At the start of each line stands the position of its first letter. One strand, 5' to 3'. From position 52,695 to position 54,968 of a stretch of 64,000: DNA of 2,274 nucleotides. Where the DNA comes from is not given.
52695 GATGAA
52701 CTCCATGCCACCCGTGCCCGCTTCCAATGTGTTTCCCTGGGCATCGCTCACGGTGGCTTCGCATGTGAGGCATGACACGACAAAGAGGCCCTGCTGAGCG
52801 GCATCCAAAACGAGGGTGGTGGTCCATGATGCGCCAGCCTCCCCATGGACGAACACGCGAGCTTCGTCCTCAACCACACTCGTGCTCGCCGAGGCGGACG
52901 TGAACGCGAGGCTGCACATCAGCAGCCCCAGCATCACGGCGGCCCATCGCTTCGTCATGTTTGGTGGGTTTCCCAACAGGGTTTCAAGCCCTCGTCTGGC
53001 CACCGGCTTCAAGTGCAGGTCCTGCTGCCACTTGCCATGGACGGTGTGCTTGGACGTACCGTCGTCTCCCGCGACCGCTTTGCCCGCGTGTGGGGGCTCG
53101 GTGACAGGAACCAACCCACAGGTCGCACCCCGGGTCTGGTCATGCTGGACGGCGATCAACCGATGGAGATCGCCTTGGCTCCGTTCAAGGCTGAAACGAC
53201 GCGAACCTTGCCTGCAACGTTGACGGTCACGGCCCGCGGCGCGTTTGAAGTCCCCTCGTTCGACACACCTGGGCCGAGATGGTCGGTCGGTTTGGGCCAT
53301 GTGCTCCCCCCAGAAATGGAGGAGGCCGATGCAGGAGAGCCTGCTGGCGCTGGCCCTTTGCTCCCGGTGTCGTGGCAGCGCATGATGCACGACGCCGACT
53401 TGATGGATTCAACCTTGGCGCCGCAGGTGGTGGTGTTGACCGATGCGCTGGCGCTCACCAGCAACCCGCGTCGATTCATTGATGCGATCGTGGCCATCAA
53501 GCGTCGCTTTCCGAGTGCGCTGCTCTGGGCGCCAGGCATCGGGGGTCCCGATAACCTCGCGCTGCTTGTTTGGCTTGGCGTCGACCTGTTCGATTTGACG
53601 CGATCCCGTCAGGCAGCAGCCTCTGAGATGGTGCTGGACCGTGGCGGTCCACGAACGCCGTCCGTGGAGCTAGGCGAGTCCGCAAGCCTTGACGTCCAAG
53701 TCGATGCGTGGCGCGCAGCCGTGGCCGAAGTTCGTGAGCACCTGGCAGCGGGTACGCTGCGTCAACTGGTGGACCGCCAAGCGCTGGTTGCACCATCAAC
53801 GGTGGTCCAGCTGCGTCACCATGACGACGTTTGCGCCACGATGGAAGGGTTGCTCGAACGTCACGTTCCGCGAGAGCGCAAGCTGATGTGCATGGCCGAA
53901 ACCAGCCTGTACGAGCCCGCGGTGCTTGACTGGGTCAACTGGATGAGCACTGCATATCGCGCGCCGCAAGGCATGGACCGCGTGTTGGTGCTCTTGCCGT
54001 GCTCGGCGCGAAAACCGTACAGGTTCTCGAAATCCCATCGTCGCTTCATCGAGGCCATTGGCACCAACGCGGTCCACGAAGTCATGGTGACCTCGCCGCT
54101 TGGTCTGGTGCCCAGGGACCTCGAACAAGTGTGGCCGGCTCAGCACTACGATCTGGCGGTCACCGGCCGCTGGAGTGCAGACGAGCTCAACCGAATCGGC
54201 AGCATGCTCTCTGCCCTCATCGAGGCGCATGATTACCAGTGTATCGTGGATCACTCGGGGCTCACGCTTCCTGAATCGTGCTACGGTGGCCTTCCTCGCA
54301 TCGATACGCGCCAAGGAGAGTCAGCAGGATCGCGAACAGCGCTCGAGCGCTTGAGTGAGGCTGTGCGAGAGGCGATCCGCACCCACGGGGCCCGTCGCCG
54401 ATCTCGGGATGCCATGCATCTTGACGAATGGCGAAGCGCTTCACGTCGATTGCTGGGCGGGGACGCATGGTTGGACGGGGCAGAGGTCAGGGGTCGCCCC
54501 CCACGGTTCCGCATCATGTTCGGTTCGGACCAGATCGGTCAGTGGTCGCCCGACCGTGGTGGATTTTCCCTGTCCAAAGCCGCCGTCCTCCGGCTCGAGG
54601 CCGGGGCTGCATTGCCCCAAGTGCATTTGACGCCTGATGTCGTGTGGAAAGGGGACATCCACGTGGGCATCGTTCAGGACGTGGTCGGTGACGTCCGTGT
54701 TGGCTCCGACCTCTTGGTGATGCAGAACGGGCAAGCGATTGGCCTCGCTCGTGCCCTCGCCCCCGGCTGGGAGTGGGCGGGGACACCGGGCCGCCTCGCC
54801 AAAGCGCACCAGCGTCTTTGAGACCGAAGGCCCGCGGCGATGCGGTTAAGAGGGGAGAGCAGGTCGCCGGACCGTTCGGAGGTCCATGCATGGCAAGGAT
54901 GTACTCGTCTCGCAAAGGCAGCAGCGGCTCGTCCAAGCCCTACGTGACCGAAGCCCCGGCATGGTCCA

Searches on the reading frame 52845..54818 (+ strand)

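Call 77: search_protein_families(library=pfam, proteins=[window:52845-54818:+], max_evalue=0.001)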
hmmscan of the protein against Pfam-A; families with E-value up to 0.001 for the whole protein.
window:52845-54818:+ (658 aa): 1 family
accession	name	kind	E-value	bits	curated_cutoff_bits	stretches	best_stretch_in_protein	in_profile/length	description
PF17884.7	DUF5591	-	4.4e-39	134.2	26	1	362-473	3-111/150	Domain of unknown function (DUF5591)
